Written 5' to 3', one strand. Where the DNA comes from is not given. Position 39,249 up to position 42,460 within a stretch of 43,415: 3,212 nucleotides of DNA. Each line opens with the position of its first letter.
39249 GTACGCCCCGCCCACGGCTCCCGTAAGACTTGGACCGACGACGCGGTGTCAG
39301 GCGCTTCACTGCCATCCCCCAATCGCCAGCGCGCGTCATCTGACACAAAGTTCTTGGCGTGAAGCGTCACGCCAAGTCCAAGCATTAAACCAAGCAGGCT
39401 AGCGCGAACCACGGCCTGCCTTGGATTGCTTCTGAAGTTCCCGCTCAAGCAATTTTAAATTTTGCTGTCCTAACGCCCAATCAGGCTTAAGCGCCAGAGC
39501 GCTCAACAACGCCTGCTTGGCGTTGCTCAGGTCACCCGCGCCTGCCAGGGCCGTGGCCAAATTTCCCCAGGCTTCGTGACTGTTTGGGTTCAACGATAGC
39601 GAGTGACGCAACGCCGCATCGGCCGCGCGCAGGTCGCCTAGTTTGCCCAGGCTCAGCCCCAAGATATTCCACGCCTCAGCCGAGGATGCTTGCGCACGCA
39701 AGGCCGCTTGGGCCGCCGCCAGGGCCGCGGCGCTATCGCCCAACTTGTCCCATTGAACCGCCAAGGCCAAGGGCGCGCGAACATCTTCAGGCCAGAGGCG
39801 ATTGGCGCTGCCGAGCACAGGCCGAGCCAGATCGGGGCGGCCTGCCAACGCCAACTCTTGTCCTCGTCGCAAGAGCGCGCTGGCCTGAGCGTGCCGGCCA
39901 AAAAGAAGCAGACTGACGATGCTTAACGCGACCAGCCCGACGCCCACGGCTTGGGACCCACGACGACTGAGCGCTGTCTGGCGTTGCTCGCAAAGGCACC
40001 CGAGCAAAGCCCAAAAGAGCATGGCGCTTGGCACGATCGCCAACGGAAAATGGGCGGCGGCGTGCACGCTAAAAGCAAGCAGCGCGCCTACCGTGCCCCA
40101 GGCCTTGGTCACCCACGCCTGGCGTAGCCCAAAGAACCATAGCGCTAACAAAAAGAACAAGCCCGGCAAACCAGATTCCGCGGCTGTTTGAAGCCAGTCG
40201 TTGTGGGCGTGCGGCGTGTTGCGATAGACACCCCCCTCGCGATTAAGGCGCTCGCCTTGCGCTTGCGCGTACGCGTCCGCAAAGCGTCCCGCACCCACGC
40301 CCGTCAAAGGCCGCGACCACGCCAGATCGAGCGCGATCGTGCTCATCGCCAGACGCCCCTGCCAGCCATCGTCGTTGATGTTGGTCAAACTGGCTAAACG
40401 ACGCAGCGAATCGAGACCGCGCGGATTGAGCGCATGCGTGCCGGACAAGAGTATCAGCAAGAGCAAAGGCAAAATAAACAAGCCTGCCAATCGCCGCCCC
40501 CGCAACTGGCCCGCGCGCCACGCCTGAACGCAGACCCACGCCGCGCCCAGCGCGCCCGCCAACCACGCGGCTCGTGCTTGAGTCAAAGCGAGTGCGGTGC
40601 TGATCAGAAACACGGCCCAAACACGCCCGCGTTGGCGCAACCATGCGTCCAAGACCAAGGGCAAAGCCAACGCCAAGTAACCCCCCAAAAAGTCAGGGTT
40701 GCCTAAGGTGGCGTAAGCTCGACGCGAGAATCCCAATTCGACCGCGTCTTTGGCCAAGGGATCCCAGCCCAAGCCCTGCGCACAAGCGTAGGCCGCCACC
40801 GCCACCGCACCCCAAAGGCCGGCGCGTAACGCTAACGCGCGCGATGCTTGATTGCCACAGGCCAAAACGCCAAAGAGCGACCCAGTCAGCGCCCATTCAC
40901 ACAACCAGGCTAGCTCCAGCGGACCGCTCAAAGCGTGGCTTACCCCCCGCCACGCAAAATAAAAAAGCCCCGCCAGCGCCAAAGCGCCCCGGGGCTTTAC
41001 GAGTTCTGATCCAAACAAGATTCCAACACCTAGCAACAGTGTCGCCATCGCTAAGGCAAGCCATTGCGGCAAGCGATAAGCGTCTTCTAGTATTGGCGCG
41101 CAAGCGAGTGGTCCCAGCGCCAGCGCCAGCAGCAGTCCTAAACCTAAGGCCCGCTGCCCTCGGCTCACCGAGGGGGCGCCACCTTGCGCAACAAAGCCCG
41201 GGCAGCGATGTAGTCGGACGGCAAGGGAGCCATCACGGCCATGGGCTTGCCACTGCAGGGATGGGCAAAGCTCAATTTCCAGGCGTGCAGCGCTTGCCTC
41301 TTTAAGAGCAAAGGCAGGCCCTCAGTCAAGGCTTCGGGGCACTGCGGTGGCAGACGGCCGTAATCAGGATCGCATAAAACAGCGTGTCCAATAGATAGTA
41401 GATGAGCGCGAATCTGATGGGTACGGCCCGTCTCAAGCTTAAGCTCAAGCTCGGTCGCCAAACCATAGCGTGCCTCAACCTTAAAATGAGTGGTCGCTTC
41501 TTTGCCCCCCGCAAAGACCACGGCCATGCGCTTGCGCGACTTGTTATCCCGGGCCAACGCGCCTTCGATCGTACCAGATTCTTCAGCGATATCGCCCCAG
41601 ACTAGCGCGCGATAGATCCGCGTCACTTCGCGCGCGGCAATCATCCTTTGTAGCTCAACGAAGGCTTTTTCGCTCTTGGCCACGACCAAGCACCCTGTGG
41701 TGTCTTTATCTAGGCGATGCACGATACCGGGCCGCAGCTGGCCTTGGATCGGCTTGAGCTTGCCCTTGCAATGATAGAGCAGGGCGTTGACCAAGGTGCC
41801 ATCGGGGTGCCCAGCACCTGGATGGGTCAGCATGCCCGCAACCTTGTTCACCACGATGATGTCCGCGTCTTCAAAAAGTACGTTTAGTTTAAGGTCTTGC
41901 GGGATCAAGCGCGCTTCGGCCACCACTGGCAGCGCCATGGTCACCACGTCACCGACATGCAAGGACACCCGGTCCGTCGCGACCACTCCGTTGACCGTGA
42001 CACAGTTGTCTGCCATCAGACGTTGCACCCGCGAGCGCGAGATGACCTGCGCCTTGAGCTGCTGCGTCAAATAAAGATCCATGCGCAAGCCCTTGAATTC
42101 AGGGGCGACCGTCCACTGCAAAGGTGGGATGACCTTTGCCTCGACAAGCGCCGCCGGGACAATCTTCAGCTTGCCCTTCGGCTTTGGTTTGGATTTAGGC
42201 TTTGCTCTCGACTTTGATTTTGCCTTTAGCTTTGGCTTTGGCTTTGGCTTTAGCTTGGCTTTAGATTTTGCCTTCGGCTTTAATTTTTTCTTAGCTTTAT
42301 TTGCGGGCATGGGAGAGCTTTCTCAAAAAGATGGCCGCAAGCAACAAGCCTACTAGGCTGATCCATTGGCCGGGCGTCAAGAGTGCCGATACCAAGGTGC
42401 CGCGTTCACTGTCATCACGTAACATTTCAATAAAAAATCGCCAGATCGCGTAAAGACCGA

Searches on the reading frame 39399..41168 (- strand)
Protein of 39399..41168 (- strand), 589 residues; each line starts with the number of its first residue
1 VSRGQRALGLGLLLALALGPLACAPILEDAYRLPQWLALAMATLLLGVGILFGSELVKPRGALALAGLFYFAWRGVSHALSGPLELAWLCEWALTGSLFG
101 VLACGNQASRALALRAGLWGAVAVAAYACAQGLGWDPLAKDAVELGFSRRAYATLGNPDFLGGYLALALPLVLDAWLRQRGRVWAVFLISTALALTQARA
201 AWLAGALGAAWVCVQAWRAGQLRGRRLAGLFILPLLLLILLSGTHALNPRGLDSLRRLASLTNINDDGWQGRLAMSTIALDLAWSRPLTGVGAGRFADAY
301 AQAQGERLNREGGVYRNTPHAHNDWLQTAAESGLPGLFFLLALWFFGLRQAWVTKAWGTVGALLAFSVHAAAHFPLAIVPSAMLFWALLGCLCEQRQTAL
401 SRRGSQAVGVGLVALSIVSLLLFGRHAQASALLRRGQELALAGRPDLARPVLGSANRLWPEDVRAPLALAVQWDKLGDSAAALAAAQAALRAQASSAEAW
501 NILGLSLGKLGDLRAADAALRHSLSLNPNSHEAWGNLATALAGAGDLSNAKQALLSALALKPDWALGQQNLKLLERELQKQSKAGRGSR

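Call 40: search_protein_families(library=pfam, proteins=[window:39399-41168:-], max_evalue=0.00001)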
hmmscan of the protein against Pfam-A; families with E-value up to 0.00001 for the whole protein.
window:39399-41168:- (589 aa): 6 families
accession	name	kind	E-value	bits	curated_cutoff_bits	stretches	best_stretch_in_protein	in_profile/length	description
PF04932.20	Wzy_C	-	2.6e-20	73.2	31.7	1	185-341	2-149/149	O-Antigen ligase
PF13181.12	TPR_8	-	3.2e-11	42.9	25.7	0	497-529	1-33/34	Tetratricopeptide repeat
PF00515.34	TPR_1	-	9.1e-10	38.4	27.8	0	497-529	1-33/34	Tetratricopeptide repeat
PF07719.23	TPR_2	-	4.8e-09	36.1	27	0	497-529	1-33/34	Tetratricopeptide repeat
PF13431.12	TPR_17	-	1.9e-06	28.1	24.4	0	520-552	2-34/34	Tetratricopeptide repeat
PF13428.12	TPR_14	-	2.8e-06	27.9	23.5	0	498-539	2-43/44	Tetratricopeptide repeat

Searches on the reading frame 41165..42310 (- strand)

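Call 68: search_protein_families(library=pfam, proteins=[window:41165-42310:-], max_evalue=0.00001)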
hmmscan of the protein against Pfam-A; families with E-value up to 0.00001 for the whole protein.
window:41165-42310:- (381 aa): 1 family
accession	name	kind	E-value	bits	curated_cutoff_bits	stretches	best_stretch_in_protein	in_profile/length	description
PF00849.27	PseudoU_synth_2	-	2.2e-33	116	26.8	1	150-305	1-151/152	RNA pseudouridylate synthase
